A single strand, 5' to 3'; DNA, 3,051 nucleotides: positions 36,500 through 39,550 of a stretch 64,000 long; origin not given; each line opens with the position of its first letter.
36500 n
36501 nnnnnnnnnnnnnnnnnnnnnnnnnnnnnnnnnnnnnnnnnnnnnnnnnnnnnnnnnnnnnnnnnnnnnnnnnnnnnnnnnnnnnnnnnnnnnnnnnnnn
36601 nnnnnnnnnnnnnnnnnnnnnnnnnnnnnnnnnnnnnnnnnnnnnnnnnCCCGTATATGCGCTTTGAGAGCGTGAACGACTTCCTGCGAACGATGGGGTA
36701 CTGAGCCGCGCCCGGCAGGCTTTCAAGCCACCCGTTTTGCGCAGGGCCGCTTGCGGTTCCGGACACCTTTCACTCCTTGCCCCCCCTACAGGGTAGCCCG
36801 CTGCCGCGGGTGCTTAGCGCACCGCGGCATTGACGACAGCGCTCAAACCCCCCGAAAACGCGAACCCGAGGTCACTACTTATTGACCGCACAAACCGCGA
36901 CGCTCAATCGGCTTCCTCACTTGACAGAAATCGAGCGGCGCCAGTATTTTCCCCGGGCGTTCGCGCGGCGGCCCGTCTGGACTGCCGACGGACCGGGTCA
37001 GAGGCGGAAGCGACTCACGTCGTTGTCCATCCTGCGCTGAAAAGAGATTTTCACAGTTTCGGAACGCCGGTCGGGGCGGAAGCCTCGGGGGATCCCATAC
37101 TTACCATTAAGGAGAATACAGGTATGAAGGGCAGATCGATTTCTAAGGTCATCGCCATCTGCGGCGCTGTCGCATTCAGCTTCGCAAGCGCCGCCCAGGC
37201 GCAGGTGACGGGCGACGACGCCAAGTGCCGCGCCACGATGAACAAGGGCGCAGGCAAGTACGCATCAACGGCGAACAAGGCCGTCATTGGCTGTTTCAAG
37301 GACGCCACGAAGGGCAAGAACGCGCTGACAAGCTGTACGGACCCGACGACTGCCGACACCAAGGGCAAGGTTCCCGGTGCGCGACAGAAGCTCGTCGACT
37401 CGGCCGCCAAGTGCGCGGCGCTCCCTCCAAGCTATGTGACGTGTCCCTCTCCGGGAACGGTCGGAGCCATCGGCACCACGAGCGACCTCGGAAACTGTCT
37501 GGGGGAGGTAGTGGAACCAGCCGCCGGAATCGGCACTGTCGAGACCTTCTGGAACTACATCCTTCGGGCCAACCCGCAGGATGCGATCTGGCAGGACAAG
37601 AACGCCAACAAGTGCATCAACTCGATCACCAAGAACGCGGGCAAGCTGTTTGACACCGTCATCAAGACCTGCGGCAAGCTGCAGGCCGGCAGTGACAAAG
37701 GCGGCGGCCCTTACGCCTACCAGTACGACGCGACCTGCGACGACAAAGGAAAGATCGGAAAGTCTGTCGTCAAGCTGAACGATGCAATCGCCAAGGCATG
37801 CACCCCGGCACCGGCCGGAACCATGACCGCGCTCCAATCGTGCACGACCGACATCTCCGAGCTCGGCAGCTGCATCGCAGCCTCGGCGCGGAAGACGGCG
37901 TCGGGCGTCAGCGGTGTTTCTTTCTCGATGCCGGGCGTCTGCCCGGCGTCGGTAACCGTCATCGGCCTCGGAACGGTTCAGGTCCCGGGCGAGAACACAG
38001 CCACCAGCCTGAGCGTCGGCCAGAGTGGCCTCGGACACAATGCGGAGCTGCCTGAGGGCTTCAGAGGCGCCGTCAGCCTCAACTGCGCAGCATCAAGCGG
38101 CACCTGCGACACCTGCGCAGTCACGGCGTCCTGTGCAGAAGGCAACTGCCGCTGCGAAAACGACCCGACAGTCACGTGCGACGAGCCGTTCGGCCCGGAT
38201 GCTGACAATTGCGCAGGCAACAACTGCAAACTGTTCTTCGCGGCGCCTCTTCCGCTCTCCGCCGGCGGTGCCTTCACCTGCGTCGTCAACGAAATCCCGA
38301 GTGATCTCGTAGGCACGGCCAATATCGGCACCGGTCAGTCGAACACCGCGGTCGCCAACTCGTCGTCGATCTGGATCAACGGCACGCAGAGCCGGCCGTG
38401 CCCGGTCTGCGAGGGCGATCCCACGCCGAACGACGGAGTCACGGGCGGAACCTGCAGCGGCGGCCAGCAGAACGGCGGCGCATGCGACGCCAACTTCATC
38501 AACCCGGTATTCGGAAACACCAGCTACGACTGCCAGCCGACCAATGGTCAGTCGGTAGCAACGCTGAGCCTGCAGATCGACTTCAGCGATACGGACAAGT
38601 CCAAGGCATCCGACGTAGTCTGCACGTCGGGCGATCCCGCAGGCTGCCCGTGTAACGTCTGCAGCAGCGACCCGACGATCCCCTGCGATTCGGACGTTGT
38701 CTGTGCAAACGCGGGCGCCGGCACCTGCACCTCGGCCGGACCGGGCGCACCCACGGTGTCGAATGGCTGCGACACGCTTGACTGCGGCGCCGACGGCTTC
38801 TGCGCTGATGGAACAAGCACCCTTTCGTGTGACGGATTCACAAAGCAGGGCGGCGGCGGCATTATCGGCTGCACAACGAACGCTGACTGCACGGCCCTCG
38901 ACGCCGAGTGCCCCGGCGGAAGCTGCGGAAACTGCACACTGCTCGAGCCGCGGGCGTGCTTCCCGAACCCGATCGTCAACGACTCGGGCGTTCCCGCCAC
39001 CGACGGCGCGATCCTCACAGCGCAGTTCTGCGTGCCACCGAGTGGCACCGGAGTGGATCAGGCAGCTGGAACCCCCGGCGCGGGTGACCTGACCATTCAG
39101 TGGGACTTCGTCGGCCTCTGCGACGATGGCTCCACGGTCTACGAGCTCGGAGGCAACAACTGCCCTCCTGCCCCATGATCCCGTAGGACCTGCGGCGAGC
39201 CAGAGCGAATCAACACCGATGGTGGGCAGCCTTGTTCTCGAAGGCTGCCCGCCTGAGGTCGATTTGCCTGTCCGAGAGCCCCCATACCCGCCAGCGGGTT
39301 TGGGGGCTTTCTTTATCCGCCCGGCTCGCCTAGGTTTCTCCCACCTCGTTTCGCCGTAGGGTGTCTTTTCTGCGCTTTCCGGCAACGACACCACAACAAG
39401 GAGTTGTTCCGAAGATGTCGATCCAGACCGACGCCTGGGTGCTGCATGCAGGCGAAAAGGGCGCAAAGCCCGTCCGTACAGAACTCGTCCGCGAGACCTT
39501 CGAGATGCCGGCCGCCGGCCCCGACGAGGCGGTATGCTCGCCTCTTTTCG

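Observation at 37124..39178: Monocistronic 684-aa secreted hyper-cysteine-rich protein with no recognisable family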

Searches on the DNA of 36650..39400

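Call 89: search_rna_families(source=window, start=36650, end=39400, threshold=evalue, max_evalue=1)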
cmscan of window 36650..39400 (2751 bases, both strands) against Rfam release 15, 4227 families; matches with E-value up to 1: 2.
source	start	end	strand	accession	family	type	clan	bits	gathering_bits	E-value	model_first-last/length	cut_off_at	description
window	37877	37943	+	RF03395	mir-718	Gene; miRNA;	-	24.8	55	0.99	1-66/66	no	mir-718 microRNA precursor family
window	37884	37958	+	RF03624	mir-5345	Gene; miRNA;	-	23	95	0.095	1-76/76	no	mir-5345 microRNA precursor family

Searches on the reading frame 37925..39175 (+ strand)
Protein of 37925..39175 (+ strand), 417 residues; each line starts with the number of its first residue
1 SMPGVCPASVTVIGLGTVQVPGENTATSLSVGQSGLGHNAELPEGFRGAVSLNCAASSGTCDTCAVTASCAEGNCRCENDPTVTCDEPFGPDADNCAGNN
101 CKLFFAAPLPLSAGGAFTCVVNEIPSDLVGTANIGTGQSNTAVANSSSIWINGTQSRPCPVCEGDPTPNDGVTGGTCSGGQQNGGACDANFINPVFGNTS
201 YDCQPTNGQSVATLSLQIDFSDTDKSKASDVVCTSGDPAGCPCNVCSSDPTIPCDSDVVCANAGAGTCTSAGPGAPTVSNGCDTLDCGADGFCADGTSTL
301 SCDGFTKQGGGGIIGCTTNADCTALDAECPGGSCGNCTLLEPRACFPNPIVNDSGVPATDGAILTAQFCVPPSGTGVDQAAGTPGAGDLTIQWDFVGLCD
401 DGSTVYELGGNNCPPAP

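Call 63: predict_structure(alignment_id=A3)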
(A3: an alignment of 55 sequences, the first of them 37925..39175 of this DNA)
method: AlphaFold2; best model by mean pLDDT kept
length: 417 residues; sequences in the alignment: 55
mean_pLDDT: 93.4   pTM: 0.90
mean pLDDT of the five models: 93.4, 92.9, 92.9, 92.9, 92.5
residues with pLDDT >= 90: 351; 70-90: 60; 50-70: 4; < 50: 2
segments of 3 or more residues with pLDDT < 50: none
pLDDT, mean of each block of 10 residues (from residue 1): 78 91 91 91 94 86 95 96 96 97 97 91 98 95 97 86 96 96 97 94 94 96 96 90 95 95 95 88 94 96 94 95 94 96 96 97 97 90 94 96 90 79
secondary structure, 60 per line:
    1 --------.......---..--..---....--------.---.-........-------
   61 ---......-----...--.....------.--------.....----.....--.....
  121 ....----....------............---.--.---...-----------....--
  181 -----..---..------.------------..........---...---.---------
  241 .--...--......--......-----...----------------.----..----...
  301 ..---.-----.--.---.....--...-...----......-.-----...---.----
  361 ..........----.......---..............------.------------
elements in order: E9-15 E28-31 E46-53 E64-69 E75-77 E80-84 E100-104 E109-113 E116-124 E129-132 E139-150 E161-163 E175-178 E212-221 E225-227 E244-246 E249-254 H257-262 E268-270 E298-302 H319-323 E337-342 E350-352 E361-370 H375-381 E385-398
